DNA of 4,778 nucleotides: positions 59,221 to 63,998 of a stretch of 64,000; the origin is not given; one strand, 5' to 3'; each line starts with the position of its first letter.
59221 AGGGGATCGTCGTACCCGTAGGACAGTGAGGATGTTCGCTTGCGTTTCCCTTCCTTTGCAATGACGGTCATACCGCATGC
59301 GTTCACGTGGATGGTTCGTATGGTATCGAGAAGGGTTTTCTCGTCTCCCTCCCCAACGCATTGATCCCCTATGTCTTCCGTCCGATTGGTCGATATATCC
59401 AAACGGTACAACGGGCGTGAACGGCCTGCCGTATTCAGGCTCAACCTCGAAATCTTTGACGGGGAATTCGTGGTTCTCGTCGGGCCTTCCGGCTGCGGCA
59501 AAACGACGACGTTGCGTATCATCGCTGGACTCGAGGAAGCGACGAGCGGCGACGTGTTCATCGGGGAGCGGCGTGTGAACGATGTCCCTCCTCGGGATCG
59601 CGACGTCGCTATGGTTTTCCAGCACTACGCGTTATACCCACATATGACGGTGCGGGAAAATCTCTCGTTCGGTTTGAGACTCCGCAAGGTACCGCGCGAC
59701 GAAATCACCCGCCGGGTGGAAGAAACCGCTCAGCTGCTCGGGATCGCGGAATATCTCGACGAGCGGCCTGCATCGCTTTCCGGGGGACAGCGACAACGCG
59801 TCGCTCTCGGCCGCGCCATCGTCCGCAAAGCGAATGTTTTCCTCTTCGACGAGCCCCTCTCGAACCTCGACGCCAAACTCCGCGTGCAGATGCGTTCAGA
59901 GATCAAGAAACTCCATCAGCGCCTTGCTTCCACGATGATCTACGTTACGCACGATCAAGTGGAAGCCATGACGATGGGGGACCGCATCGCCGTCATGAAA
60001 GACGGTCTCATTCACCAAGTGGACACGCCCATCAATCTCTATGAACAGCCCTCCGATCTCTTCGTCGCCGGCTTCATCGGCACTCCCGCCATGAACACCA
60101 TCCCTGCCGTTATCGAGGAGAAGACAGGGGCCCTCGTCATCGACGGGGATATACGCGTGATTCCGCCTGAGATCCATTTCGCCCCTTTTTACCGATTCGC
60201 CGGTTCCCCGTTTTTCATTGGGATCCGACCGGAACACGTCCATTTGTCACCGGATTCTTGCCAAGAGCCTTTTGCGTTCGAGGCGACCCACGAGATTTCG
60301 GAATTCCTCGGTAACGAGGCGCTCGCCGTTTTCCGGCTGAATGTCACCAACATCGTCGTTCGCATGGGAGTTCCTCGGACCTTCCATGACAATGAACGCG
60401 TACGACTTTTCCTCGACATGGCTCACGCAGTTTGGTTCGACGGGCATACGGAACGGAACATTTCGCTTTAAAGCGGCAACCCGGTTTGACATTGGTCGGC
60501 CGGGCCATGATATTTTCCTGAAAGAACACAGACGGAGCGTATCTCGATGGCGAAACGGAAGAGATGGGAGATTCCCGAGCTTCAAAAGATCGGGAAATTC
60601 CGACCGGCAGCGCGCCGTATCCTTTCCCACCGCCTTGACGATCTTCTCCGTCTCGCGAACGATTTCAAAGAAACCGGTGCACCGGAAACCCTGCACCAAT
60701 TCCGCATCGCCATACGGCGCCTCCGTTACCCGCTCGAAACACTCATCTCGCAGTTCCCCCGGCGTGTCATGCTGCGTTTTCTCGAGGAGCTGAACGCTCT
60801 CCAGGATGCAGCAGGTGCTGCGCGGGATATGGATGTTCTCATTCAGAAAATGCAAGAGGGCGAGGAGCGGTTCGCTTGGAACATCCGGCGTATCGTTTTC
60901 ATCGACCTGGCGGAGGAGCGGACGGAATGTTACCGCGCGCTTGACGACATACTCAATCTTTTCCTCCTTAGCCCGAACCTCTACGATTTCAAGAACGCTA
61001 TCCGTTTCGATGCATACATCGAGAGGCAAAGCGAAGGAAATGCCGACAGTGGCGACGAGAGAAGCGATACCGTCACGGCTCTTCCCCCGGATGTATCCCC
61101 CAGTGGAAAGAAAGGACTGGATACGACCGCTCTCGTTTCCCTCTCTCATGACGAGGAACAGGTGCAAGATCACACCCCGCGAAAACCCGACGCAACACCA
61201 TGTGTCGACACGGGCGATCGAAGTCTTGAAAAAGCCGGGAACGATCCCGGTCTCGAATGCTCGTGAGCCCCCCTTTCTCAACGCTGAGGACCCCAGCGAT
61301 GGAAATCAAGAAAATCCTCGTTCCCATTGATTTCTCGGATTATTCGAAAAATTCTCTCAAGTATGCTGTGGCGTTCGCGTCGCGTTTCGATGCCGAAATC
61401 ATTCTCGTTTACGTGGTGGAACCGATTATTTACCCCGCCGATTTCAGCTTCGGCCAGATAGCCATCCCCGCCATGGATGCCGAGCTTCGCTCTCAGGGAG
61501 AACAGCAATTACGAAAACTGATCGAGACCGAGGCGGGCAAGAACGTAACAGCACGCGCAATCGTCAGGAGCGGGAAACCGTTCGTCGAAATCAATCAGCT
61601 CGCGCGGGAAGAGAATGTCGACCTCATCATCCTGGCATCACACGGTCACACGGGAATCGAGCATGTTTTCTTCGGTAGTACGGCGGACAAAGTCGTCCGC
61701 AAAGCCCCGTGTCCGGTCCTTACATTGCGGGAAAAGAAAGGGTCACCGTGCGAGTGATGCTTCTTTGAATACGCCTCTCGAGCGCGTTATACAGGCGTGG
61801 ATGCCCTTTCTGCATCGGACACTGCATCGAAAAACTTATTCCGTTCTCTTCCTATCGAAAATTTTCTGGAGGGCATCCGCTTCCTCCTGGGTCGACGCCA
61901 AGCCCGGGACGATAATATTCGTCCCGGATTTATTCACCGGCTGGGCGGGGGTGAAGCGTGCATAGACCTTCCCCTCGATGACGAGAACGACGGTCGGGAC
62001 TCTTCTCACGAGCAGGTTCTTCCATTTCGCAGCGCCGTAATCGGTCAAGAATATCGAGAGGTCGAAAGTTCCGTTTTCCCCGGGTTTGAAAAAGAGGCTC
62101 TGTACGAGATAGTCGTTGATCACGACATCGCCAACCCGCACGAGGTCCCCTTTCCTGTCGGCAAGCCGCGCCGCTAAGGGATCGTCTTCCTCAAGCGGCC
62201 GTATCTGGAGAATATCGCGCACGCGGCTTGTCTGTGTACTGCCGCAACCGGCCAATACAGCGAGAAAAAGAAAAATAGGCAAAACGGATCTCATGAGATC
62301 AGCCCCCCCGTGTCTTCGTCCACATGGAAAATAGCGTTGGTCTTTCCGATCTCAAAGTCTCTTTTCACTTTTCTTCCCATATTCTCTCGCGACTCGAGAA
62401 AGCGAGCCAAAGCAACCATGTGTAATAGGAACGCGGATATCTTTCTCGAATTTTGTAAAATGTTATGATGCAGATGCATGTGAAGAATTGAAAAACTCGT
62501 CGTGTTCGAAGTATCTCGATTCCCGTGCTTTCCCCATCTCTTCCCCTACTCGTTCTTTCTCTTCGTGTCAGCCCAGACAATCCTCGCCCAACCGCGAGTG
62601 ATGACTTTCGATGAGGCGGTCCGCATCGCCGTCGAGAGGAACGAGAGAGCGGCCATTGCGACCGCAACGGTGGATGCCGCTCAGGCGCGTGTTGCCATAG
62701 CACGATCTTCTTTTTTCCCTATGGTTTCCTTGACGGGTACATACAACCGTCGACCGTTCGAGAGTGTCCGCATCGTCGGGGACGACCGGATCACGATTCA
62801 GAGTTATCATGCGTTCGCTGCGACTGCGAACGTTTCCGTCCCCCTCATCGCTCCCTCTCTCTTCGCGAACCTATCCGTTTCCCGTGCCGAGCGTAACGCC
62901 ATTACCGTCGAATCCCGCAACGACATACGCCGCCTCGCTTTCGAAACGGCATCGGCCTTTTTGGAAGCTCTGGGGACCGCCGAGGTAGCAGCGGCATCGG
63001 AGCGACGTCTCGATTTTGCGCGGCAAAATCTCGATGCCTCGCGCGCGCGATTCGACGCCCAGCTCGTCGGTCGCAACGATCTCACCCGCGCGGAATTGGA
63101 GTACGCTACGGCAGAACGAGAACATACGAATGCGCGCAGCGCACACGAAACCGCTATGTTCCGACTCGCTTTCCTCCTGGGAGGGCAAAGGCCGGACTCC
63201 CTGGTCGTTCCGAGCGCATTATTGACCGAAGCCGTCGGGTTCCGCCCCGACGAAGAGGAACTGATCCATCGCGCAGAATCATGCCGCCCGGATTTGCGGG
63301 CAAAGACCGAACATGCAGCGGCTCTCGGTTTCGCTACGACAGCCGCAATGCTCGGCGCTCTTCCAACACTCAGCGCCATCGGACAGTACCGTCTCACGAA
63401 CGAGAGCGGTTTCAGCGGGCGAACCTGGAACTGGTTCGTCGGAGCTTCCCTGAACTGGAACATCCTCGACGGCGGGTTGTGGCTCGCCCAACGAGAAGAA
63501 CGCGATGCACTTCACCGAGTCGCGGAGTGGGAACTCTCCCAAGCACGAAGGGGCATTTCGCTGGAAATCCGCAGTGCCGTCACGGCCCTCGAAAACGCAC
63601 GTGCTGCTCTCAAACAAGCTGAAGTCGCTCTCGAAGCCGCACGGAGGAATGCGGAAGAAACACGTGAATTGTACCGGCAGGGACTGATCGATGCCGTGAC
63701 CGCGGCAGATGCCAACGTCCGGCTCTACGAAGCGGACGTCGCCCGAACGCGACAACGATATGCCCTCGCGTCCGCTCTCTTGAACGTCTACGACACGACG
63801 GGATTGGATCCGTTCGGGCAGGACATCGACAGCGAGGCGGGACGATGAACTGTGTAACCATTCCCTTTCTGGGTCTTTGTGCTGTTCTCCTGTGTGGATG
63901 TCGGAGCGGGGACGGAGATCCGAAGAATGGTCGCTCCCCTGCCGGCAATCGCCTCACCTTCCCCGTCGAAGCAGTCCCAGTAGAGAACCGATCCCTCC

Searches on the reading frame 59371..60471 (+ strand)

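Call 28: search_protein_families(library=pfam, proteins=[window:59371-60471:+], max_evalue=0.001)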
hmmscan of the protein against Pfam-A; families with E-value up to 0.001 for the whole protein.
window:59371-60471:+ (366 aa): 6 families
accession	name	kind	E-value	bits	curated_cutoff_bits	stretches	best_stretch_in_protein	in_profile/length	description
PF00005.33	ABC_tran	-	1.8e-33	116.5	25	1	23-163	3-136/137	ABC transporter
PF17912.7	OB_MalK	-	3.7e-08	34.5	27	1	237-290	1-53/53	MalK OB fold domain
PF08402.16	TOBE_2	-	6.1e-07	29.9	21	1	283-356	1-76/76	TOBE domain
PF13304.12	AAA_21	-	4.5e-05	24.1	27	0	33-54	1-22/304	AAA domain, putative AbiEii toxin, Type IV TA system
PF02463.25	SMC_N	-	4.6e-05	23.4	40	0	29-207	22-212/220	RecF/RecN/SMC N terminal domain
PF13191.12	AAA_16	-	0.00086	20.3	32.6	0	30-152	21-126/167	AAA ATPase domain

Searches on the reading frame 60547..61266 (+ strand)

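Call 28: search_protein_families(library=pfam, proteins=[window:60547-61266:+], max_evalue=0.001)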
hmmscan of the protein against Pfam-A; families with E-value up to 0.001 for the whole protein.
window:60547-61266:+ (239 aa): 1 family
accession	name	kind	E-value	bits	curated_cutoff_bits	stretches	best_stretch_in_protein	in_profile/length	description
PF05235.19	CHAD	-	7.2e-13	49.5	25.6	1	19-100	145-225/228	CHAD domain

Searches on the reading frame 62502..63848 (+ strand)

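Call 28: search_protein_families(library=pfam, proteins=[window:62502-63848:+], max_evalue=0.001)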
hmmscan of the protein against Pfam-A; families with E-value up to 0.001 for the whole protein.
window:62502-63848:+ (448 aa): 1 family
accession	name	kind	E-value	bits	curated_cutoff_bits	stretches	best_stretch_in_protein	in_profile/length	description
PF02321.23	OEP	-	4.1e-52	177.2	22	2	36-227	1-187/187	Outer membrane efflux protein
